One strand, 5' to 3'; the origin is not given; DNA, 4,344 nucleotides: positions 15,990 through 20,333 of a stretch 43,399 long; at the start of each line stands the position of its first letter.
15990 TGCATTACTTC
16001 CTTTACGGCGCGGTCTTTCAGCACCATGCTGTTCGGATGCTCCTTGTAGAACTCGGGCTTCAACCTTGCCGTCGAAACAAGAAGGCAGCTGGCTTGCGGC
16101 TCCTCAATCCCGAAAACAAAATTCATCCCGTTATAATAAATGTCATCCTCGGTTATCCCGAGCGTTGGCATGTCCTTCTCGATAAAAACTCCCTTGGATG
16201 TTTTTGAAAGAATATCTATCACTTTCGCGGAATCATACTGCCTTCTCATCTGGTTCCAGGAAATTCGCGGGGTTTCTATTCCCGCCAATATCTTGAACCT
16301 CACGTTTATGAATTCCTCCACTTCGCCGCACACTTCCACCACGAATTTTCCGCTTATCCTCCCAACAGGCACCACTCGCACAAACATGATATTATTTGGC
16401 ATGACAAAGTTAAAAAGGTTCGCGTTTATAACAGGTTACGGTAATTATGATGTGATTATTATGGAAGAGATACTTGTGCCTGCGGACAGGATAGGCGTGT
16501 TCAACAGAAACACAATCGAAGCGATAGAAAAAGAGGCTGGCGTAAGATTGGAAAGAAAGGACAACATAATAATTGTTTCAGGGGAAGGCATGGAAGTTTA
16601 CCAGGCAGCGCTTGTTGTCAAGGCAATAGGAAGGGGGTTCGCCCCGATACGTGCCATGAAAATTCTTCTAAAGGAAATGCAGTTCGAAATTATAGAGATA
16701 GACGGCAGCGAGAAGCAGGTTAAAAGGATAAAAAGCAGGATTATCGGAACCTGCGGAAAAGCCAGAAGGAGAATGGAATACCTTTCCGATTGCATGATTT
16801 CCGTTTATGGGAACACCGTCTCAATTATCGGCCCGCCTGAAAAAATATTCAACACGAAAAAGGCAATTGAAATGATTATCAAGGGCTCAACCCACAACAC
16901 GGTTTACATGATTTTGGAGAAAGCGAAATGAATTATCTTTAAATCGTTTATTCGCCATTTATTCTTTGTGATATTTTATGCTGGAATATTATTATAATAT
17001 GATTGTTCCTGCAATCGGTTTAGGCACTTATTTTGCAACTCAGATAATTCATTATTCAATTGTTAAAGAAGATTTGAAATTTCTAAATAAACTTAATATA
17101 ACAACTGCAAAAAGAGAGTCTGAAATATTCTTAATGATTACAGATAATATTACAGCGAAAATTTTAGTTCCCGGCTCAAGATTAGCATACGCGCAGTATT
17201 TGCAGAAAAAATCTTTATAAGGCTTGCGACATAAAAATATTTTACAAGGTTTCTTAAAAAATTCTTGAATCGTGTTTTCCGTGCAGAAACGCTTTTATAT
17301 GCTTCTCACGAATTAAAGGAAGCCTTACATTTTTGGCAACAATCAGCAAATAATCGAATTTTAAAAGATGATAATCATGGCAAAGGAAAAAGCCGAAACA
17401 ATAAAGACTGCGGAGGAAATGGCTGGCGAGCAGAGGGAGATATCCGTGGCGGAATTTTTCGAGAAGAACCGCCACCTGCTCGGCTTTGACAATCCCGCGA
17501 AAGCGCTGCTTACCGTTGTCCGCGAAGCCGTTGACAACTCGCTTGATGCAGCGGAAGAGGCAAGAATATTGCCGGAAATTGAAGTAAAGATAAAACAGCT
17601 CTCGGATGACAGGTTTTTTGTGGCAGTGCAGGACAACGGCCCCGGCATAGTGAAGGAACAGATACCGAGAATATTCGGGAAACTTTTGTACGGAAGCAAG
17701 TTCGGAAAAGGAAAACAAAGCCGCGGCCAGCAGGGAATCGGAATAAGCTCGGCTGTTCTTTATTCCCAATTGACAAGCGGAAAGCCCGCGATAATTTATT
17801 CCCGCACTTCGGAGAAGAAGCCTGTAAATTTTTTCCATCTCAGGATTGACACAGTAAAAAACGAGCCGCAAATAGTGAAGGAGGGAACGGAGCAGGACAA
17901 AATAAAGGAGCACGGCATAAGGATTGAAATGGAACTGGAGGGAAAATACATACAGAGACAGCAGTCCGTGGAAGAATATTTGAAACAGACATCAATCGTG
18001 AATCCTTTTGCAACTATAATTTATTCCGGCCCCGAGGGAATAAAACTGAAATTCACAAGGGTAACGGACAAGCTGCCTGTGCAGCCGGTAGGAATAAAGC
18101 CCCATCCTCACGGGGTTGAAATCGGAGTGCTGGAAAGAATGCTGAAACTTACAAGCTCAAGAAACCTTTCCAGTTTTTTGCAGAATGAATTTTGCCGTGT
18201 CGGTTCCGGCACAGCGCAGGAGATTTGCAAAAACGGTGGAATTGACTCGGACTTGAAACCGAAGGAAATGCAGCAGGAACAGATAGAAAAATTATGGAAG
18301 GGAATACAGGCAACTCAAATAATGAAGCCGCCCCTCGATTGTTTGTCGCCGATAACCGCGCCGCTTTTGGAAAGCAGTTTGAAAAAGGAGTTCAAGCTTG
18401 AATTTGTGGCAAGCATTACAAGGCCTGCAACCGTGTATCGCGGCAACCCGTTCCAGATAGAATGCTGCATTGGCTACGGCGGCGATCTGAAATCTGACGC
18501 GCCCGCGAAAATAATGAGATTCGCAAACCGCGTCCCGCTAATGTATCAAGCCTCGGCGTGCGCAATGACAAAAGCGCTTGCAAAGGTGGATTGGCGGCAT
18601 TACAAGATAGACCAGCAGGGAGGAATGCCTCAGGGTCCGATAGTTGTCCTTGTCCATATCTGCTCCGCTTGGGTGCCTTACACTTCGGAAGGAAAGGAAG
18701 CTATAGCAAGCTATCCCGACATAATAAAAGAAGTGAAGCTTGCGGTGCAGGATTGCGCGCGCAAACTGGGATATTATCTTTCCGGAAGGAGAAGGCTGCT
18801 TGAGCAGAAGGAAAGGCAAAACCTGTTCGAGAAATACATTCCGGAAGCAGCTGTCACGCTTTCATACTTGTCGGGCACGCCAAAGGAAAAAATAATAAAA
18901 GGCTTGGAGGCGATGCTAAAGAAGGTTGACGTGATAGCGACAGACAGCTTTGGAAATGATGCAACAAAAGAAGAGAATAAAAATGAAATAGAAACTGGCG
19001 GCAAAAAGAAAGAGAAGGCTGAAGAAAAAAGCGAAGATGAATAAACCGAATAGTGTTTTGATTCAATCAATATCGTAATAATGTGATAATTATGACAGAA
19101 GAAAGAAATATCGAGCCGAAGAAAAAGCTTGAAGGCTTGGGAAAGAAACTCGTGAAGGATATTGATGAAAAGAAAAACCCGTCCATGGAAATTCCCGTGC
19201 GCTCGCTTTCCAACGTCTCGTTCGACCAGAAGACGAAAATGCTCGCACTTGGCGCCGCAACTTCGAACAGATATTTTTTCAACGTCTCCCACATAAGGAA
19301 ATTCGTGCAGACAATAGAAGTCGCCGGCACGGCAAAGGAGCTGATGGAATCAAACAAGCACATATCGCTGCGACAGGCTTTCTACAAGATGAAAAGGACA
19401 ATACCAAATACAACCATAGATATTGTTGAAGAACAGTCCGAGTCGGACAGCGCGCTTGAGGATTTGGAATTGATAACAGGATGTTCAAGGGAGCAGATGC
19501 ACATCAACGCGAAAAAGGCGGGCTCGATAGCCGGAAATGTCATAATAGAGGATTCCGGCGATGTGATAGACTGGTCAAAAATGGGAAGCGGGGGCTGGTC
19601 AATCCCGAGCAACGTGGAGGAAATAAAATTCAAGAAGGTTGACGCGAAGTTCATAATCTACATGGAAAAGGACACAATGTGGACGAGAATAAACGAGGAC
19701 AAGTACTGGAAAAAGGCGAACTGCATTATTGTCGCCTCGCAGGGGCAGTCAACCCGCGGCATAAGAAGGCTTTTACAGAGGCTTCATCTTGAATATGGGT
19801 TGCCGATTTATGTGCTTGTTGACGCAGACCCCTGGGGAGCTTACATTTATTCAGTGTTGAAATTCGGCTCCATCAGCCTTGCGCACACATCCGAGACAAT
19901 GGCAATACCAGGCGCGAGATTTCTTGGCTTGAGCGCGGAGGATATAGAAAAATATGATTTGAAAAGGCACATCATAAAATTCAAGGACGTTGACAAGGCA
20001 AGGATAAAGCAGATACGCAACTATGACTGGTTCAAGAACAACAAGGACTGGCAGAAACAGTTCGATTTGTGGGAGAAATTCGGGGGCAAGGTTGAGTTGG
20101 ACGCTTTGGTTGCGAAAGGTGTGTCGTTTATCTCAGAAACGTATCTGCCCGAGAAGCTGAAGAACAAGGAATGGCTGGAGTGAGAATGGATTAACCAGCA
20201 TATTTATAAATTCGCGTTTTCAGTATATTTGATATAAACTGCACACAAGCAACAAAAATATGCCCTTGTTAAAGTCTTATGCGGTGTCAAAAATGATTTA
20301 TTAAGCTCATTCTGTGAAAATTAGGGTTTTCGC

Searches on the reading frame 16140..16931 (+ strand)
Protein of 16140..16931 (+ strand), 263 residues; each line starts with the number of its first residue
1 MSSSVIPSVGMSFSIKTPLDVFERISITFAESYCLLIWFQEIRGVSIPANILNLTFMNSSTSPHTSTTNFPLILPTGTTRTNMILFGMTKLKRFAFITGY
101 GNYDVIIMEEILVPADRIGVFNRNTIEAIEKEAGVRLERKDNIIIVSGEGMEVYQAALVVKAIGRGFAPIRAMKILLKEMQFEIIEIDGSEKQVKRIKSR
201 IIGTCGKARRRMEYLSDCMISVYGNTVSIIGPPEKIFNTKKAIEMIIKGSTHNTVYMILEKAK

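Call 70: search_protein_families(library=pfam, proteins=[window:16140-16931:+], max_evalue=1e-8)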
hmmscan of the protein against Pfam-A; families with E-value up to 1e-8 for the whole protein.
window:16140-16931:+ (263 aa): 1 family
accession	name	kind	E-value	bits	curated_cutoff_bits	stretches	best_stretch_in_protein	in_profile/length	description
PF21800.4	KH_KRR1_2nd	-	1.3e-11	44.7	27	1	181-248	2-72/91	KRR1 small subunit processome component, second KH domain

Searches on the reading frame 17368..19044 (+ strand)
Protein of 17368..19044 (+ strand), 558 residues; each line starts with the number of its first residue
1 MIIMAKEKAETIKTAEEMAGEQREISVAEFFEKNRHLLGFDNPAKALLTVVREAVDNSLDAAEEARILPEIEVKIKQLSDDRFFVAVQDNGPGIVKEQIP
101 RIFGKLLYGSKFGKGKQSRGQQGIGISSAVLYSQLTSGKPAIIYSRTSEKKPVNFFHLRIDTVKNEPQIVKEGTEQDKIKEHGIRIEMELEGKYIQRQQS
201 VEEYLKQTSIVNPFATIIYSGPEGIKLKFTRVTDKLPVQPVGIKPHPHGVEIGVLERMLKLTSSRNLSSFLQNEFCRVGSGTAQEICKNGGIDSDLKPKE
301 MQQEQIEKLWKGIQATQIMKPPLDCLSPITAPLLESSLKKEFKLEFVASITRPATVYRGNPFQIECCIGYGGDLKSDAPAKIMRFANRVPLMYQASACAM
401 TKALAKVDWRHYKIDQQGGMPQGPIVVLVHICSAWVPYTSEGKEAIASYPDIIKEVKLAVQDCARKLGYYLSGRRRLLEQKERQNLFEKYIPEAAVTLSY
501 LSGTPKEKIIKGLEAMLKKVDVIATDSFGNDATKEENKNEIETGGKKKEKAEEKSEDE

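Call 70: search_protein_families(library=pfam, proteins=[window:17368-19044:+], max_evalue=1e-8)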
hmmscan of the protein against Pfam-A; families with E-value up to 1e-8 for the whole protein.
window:17368-19044:+ (558 aa): 3 families
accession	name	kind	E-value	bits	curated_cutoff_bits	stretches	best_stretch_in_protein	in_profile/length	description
PF09239.17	Topo-VIb_trans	-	8.4e-60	201.6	24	1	321-483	1-159/159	Topoisomerase VI B subunit, transducer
PF02518.31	HATPase_c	-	1.3e-12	48.6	26.4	1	45-140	4-91/111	Histidine kinase-, DNA gyrase B-, and HSP90-like ATPase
PF13589.12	HATPase_c_3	-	2.6e-10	40.9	25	1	49-173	5-118/137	Histidine kinase-, DNA gyrase B-, and HSP90-like ATPase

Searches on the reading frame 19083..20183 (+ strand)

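Call 70: search_protein_families(library=pfam, proteins=[window:19083-20183:+], max_evalue=1e-8)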
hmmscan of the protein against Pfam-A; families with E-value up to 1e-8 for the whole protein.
window:19083-20183:+ (366 aa): 3 families
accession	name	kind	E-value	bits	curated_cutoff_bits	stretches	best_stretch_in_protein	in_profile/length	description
PF21180.3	TOP6A-Spo11_Toprim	-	9.8e-56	188.8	24.1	1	190-359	1-170/170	Topoisomerase 6 subunit A/Spo11, Toprim domain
PF04406.19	TP6A_N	-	4.5e-13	49.3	26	1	72-141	1-62/62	Type IIB DNA topoisomerase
PF20768.2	Topo_VI_alpha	-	2e-09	37.5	23.6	1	147-187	5-50/50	All-beta domain in DNA topoisomerase VI alpha subunit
